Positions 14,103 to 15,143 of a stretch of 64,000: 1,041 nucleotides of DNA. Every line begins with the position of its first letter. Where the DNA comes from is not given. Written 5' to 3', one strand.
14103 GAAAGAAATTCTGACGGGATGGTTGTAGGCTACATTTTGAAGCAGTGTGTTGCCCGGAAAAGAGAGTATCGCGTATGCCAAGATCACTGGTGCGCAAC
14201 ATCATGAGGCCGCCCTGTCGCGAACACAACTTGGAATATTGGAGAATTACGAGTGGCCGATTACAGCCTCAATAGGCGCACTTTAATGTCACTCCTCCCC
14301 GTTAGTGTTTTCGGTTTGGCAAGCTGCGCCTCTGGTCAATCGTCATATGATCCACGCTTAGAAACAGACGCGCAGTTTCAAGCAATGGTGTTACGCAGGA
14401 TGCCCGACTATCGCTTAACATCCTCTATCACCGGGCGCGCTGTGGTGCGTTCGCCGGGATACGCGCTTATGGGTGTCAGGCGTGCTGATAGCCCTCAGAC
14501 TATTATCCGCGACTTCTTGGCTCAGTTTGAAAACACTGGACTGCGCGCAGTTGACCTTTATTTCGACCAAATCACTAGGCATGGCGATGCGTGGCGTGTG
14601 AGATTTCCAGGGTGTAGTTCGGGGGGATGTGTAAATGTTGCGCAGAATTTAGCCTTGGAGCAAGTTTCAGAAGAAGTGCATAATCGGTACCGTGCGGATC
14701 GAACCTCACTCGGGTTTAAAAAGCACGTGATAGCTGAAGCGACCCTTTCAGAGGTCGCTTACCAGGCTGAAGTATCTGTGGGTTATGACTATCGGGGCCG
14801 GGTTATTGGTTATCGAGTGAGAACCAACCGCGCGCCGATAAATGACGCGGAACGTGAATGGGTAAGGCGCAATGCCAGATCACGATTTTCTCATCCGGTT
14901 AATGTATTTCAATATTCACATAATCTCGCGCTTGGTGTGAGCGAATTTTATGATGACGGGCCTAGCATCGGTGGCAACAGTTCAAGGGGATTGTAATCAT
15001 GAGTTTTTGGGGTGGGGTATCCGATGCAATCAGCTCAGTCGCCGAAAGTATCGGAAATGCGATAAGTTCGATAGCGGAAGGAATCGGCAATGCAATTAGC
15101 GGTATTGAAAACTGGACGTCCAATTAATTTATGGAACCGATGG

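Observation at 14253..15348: AT-rich islet: lipoprotein followed by up to three tightly packed micro-ORFs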

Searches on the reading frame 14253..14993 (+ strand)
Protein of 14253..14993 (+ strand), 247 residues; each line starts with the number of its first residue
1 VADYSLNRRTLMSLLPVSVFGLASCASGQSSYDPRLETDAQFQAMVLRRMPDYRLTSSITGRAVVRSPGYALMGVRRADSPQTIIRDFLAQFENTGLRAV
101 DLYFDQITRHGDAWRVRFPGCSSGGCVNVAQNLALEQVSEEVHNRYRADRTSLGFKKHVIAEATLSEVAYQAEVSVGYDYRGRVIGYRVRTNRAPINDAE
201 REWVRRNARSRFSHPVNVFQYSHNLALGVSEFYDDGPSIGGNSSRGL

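Call 4: search_protein_families(library=pfam, proteins=[window:14253-14993:+], max_evalue=1)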
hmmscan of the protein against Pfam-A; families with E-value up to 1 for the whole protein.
window:14253-14993:+ (247 aa): 0 families

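Call 5: search_protein_families(library=ncbifam, proteins=[window:14253-14993:+], max_evalue=1)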
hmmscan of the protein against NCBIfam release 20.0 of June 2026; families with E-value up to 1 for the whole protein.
window:14253-14993:+ (247 aa): 1 family
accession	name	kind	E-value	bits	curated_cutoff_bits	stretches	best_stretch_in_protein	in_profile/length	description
NF040574.1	T3SS_ATP_VscN2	exception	0.1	11.5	750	1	74-152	217-289/420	type III secretion system ATPase VscN2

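Call 8: find_homologous_proteins(query=window:14253-14993:+, max_evalue=0.01)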
Query window:14253-14993:+ (247 aa): 20 proteins with E <= 0.01 among 1190 candidates.
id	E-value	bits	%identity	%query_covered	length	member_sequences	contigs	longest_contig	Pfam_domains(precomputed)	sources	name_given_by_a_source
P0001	6.7e-158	541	98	100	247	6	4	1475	-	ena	-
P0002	3.3e-131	454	82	100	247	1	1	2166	-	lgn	-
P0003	2.1e-121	422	77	100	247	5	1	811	-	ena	-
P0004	1.1e-120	419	77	100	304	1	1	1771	-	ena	-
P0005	3.2e-118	411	80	96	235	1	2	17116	-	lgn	-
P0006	5.4e-94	332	63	100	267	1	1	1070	-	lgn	-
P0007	8.0e-88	312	60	100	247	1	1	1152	-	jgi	jgi:hypothetical protein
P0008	8.7e-86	305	59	96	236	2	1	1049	-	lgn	-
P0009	2.6e-84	300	58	100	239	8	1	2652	-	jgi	jgi:hypothetical protein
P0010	8.4e-82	292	56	100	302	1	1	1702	-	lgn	-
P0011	1.7e-80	288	56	98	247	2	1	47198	-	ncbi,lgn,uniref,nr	ncbi:MAG: hypothetical protein H5U24_12140 [Thioclava marina]|uniref:hypothetical protein n=1 Tax=Th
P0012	3.9e-80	287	59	94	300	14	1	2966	-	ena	-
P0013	5.8e-80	286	56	98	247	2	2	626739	-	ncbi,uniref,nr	ncbi:hypothetical protein BMG00_17025 [Thioclava marina]|uniref:Lipoprotein n=1 Tax=Thioclava marina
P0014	1.5e-79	285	56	96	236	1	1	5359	-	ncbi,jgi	jgi:hypothetical protein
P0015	8.5e-78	279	55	98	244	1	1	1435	-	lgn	-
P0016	1.6e-76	275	67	74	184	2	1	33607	-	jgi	jgi:hypothetical protein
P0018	7.6e-75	269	53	100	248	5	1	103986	-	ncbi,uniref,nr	ncbi:hypothetical protein BMI90_16170 [Thioclava sp. L04-15]|uniref:hypothetical protein n=1 Tax=Thi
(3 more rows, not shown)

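Call 9: search_protein_families(library=phrogs, proteins=[window:14253-14993:+], max_evalue=1)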
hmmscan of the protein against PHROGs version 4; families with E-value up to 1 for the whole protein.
window:14253-14993:+ (247 aa): 0 families

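Call 10: search_protein_families(library=padloc, proteins=[window:14253-14993:+], max_evalue=1)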
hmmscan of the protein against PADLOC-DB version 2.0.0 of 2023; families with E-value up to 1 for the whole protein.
window:14253-14993:+ (247 aa): 0 families

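Call 11: find_encoding_contigs(protein=P0013, flank=6000, max_places=3)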
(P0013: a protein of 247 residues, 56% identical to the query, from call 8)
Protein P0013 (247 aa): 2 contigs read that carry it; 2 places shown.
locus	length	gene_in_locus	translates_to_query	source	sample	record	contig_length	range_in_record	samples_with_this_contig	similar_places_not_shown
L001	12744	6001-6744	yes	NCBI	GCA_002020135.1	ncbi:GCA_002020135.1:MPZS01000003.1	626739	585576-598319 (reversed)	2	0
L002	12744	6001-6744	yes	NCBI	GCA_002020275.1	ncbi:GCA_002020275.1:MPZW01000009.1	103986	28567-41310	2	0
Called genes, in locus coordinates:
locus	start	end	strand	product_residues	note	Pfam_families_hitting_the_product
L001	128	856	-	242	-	PF00027:cNMP_binding, PF13545:HTH_Crp_2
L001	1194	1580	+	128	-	PF00072:Response_reg (weak)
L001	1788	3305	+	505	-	PF02550:AcetylCoA_hydro, PF13336:AcetylCoA_hyd_C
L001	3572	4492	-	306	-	PF01368:DHH, PF02833:DHHA2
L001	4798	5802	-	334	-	PF01963:TraB_PrgY_gumN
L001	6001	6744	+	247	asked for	-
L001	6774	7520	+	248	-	-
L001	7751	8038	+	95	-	PF00166:Cpn10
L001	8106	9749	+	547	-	PF00118:Cpn60_TCP1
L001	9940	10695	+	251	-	PF00106:adh_short, PF08659:KR, PF13561:adh_short_C2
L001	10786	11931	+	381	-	PF02771:Acyl-CoA_dh_N, PF02770:Acyl-CoA_dh_M, PF00441:Acyl-CoA_dh_1, PF08028:Acyl-CoA_dh_2, PF22924:ACOX_C_alpha1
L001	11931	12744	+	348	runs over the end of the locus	PF00378:ECH_1, PF16113:ECH_2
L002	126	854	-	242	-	PF00027:cNMP_binding, PF13545:HTH_Crp_2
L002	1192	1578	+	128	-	PF00072:Response_reg (weak)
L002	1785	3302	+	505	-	PF02550:AcetylCoA_hydro, PF13336:AcetylCoA_hyd_C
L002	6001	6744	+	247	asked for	-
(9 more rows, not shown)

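Call 12: find_encoding_contigs(protein=P0018, flank=6000, max_places=3)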
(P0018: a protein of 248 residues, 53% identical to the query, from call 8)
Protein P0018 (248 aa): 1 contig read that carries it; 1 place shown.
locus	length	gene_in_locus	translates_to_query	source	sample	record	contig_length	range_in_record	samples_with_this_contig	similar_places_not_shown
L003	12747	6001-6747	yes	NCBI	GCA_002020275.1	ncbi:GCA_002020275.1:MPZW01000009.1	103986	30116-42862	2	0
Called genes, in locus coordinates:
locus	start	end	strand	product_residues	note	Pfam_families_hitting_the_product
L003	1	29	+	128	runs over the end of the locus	PF00072:Response_reg (weak)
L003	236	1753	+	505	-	PF02550:AcetylCoA_hydro, PF13336:AcetylCoA_hyd_C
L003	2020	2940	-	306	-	PF01368:DHH, PF02833:DHHA2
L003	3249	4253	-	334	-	PF01963:TraB_PrgY_gumN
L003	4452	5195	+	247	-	-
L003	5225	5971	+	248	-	-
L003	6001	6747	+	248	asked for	-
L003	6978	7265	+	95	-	PF00166:Cpn10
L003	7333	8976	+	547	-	PF00118:Cpn60_TCP1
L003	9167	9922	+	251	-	PF00106:adh_short, PF08659:KR, PF13561:adh_short_C2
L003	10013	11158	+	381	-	PF02771:Acyl-CoA_dh_N, PF02770:Acyl-CoA_dh_M, PF00441:Acyl-CoA_dh_1, PF08028:Acyl-CoA_dh_2, PF22924:ACOX_C_alpha1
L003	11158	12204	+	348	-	PF00378:ECH_1, PF16113:ECH_2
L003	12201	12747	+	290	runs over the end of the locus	PF03446:NAD_binding_2, PF03721:UDPG_MGDP_dh_N (faint), PF03807:F420_oxidored, PF14833:NAD_binding_11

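Call 13: find_encoding_contigs(protein=P0005, flank=6000, max_places=3)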
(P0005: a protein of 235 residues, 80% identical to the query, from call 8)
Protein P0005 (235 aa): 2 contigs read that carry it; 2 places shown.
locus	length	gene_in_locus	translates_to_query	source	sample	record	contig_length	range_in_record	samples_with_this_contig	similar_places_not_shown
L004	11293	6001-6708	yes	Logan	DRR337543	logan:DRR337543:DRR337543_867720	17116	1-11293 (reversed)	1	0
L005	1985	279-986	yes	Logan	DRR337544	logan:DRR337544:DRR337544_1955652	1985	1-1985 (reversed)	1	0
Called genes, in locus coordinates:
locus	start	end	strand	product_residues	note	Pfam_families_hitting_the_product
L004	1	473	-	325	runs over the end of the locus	PF00291:PALP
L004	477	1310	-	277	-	PF06342:DUF1057 (weak), PF00561:Abhydrolase_1, PF12697:Abhydrolase_6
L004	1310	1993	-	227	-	PF00702:Hydrolase, PF13419:HAD_2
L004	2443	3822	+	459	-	PF01554:MatE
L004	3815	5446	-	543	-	PF02878:PGM_PMM_I, PF02879:PGM_PMM_II, PF02880:PGM_PMM_III, PF24947:PGM1_C_vert_fung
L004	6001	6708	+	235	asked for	-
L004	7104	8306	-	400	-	PF00155:Aminotran_1_2, PF01041:DegT_DnrJ_EryC1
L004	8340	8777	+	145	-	PF12844:HTH_19, PF01381:HTH_3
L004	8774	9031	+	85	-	PF03937:Sdh5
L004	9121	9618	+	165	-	PF22166:WHD_ArnR1 (weak), PF22381:Staph_reg_Sar_Rot, PF12802:MarR_2, PF13463:HTH_27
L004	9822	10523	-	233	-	PF06707:DUF1194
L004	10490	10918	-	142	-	PF00903:Glyoxalase, PF13669:Glyoxalase_4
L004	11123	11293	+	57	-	?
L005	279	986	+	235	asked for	-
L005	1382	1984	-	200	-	?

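Call 14: find_encoding_contigs(protein=P0016, flank=6000, max_places=3)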
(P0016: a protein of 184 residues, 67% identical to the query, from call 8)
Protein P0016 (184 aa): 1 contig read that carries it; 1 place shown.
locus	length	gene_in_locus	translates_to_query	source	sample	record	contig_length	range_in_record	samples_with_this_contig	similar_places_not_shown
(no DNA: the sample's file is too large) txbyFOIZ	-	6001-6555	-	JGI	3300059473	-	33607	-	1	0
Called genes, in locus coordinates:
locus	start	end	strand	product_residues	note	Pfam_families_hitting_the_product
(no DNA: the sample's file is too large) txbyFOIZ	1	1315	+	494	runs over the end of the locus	PF00370:FGGY_N, PF02782:FGGY_C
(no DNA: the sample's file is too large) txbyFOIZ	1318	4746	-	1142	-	PF18327:PRODH (weak), PF14850:Pro_dh-DNA_bdg, PF01619:Pro_dh, PF00171:Aldedh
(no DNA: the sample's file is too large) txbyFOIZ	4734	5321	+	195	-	PF01047:MarR (weak), PF12802:MarR_2 (weak), PF13404:HTH_AsnC-type, PF13412:HTH_24, PF09339:HTH_IclR (weak), PF01037:AsnC_trans_reg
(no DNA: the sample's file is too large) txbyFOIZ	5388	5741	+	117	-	PF05899:Cupin_3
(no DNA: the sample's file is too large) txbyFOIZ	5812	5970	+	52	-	-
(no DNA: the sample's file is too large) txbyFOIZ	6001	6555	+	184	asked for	-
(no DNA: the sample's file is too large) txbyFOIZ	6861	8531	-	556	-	PF17391:Urocanase_N, PF01175:Urocanase, PF17392:Urocanase_C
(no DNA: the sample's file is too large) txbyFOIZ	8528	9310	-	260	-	PF05013:FGase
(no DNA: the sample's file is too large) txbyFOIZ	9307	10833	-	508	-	PF00221:Lyase_aromatic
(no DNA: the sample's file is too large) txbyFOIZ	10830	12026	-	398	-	PF01979:Amidohydro_1, PF07969:Amidohydro_3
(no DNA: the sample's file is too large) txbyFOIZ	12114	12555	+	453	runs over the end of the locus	PF22429:HutF_N, PF01979:Amidohydro_1, PF07969:Amidohydro_3 (weak)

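Call 23: search_solved_structures(query=A2, max_evalue=10)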
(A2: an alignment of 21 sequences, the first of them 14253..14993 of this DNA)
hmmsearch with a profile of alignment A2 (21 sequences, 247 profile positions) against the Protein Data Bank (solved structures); distinct sequences matched with E-value up to 10: 2.
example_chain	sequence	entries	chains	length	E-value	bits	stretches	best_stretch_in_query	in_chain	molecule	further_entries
8ifk_B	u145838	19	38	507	1.6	11.3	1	95-151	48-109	Piwi domain-containing protein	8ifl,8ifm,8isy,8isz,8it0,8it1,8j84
8j8h_A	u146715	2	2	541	1.8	11.1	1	95-151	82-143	Piwi domain-containing protein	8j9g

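Call 24: find_related_loci(query=A2, collection=genome_contigs, flank=5000)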
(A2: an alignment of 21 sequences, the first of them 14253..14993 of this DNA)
Query A2 (247 aa) in genome_contigs; peptide patterns used: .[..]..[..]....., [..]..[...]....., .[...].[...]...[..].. (x = any residue, [..] = any of these).
67 stretches matched a pattern; 5 encode a relative of the query (tblastn E <= 1e-3); 4 distinct loci.
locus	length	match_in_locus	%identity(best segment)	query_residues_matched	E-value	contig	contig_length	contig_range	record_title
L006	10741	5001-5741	94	1-247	8e-157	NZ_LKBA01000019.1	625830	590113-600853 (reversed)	Aliiroseovarius crassostreae strain CV919-312 NODE_2_length_625834_cov_132.787_ID_3, whole genome shotgun sequence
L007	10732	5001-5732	56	5-247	4e-87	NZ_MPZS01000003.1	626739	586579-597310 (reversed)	Thioclava marina strain 11.10-0-13 contig3, whole genome shotgun sequence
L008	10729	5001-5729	60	1-247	2e-97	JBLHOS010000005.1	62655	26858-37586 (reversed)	MAG: Paracoccaceae bacterium isolate 3300055726_134 Ga0535650_0000397, whole genome shotgun sequence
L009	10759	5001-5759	55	1-247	2e-80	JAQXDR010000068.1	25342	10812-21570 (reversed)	MAG: Pseudoprimorskyibacter sp. isolate cluster4_bin.72 k119_187514, whole genome shotgun sequence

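Call 25: find_related_loci(query=A2, collection=metagenome_contigs, flank=5000)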
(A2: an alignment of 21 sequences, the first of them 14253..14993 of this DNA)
Query A2 (247 aa) in metagenome_contigs; peptide patterns used: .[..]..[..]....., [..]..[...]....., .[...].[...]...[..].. (x = any residue, [..] = any of these).
67 stretches matched a pattern; 1 encode a relative of the query (tblastn E <= 1e-3); 1 distinct loci.
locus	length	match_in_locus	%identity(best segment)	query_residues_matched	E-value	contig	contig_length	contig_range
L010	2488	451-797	41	82-200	5e-15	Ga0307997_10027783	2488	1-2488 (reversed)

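Call 30: predict_structure(alignment_id=A2)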
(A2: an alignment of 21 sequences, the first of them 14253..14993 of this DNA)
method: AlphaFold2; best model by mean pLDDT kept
length: 247 residues; sequences in the alignment: 21
mean_pLDDT: 72.2   pTM: 0.67
mean pLDDT of the five models: 72.2, 71.0, 69.7, 66.8, 59.8
residues with pLDDT >= 90: 30; 70-90: 146; 50-70: 20; < 50: 51
segments of 3 or more residues with pLDDT < 50: 1-32, 108-110, 232-247
pLDDT, mean of each block of 10 residues (from residue 1): 32 36 31 65 86 82 82 71 83 84 70 85 87 87 85 88 92 90 86 82 69 77 74 37 32
secondary structure, 60 per line:
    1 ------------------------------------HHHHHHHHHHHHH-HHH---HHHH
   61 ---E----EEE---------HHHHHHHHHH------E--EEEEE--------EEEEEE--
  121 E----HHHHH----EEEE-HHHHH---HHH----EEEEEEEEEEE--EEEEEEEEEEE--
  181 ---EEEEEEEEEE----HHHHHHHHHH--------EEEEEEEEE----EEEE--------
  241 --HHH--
elements in order: H37-49 H57-60 E69-71 H81-90 E100-104 E113-118 H126-130 E135-138 H140-144 E155-165 E168-178 E184-193 H198-207 E216-224 E229-232

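Call 32: search_protein_representatives(alignment_id=A2)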
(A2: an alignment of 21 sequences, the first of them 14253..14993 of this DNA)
Query: 21 sequences, 247 profile positions. Proteins with E-value up to 0.001 (for the whole library): 54; up to 1e-10: 43; up to 1e-30: 16. The best 54 are listed.
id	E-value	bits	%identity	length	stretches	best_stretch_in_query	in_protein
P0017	1.2e-119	414.7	-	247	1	3-247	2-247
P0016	2.7e-88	311.9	-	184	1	64-247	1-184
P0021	7.1e-57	209.0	-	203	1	45-247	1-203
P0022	9.0e-56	205.4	-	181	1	64-247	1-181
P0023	4.5e-50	186.8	-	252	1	20-235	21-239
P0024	2.0e-45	171.6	-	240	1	10-231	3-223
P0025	8.0e-44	166.3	-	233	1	25-228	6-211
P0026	2.4e-43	164.7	-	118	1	130-247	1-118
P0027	5.0e-41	157.1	-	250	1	40-234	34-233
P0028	5.1e-38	147.3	-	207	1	50-234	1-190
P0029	1.4e-37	145.8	-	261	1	35-231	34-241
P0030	5.8e-36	140.6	-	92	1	12-100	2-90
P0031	3.6e-34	134.7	-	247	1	18-231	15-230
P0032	1.9e-33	132.3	-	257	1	21-228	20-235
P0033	5.6e-33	130.8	-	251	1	15-231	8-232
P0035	9.7e-30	120.2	-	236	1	36-228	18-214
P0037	1.5e-28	116.3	-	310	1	13-231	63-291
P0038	3.8e-28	114.9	-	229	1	19-226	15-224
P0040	2.6e-27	112.2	-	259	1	21-231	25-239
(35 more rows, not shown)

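Call 34: fold_search(model_id=the predicted structure, library=pdb)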
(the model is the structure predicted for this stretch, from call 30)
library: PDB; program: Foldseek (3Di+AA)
matches with E <= 10: 771; with E <= 0.001: 0
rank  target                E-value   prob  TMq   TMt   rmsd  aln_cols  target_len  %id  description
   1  9iqd_A                5.3e-02  0.28  0.14  0.26  14.4       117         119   10  Apo-MicM,homologous of AkaM, SnoaL-like protein (released 2025-07-16)
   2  8wo8_A                8.6e-02  0.12  0.18  0.10  19.0       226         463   13  Crystal Structure of an RNA-binding protein, FAU-1, from Pyrococcus furiosus (released 2024-02-14)
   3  9iqn                  9.6e-02  0.16  0.15  0.26  15.2       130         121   10  CatM-W86A-L6R, a SnoaL-like protein in complex with substrate mimic L6R (released 2025-07-16)
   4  3u1w_A                1.0e-01  0.07  0.11  0.11  17.1       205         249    8  Crystal structure of a Calcium binding protein (BDI_1975) from Parabacteroides distasonis ATCC 8503 at 2.00 A resoluti (released 2012-01-25)
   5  9iql_B                1.2e-01  0.18  0.14  0.24  14.1       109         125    8  SacM in complex with L6S (released 2025-07-16)
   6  9iqk_B                1.3e-01  0.16  0.14  0.24  14.1       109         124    8  SacM in complex with LC3 (released 2025-07-16)
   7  9iq7_A                1.5e-01  0.16  0.14  0.25  14.1       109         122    8  SacM-homologous of AkaM (released 2025-07-16)
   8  9iqd_D                1.9e-01  0.15  0.14  0.25  14.4       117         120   10  Apo-MicM,homologous of AkaM, SnoaL-like protein (released 2025-07-16)
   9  9iqk_A                2.4e-01  0.15  0.15  0.26  13.8       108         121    7  SacM in complex with LC3 (released 2025-07-16)
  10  2gex_B                2.7e-01  0.38  0.15  0.26  11.0        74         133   15  Crystal structure of SnoaL2 a putative hydroxylase from Streptomyces nogalater (released 2006-07-18)
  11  9iq7_B                2.7e-01  0.13  0.14  0.23  14.1       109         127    8  SacM-homologous of AkaM (released 2025-07-16)
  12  8jl0_A                3.0e-01  0.05  0.14  0.08  18.1       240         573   10  Cryo-EM structure of the prokaryotic SPARSA system complex (released 2024-01-24)
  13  6zs9_d                3.0e-01  0.03  0.10  0.11  23.1       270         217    6  Human mitochondrial ribosome in complex with ribosome recycling factor (released 2020-10-14)
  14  3er7_B                3.2e-01  0.25  0.14  0.25  11.6        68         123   13  Crystal structure of NTF2-like protein of unknown function (YP_001812677.1) from EXIGUOBACTERIUM SP. 255-15 at 1.50 A  (released 2008-10-14)
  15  9iqm                  4.0e-01  0.13  0.14  0.24  11.7        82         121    8  CatM-L6S, a SnoaL-like protein in complex with substrate mimic L6S (released 2025-07-16)
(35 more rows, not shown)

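Call 35: search_protein_families(library=pfam, alignment_id=A3, max_evalue=0.01)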
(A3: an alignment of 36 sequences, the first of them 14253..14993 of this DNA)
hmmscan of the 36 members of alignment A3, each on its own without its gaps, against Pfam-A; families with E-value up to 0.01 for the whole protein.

A. member 1, window:14253-14993:+ (247 aa): 0 families

B. families by the number of members that match (of 36 scanned): 7 families
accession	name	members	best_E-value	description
PF05539.16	Pneumo_att_G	1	5.9e-08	Pneumovirinae attachment membrane glycoprotein G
PF24951.3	LisH_PAC1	1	1.4e-05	PAC1 LisH domain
PF10518.14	TAT_signal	1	8.6e-05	TAT (twin-arginine translocation) pathway signal sequence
PF00560.39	LRR_1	1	0.00013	Leucine Rich Repeat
PF13516.12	LRR_6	1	0.00036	Leucine Rich repeat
PF13936.12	HTH_38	1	0.0007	Helix-turn-helix domain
PF14062.11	DUF4253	1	0.0065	Domain of unknown function (DUF4253)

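Call 36: search_solved_structures(query=A3, max_evalue=10)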
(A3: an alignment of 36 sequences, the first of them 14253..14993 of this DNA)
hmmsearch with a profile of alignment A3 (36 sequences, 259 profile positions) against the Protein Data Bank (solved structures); distinct sequences matched with E-value up to 10: 4.
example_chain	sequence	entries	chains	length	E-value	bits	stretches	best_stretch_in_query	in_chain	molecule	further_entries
5ay8_A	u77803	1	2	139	0.41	13.1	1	35-78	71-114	H3.Y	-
6dv9_F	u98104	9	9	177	0.85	12.1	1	31-99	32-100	ECF RNA polymerase sigma factor SigL | RNA polymerase sigma factor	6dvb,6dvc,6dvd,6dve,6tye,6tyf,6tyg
2yp6_A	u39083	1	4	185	0.87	12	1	6-110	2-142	THIOREDOXIN FAMILY PROTEIN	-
7o3j_A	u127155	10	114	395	1.1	11.7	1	6-53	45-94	TrwE protein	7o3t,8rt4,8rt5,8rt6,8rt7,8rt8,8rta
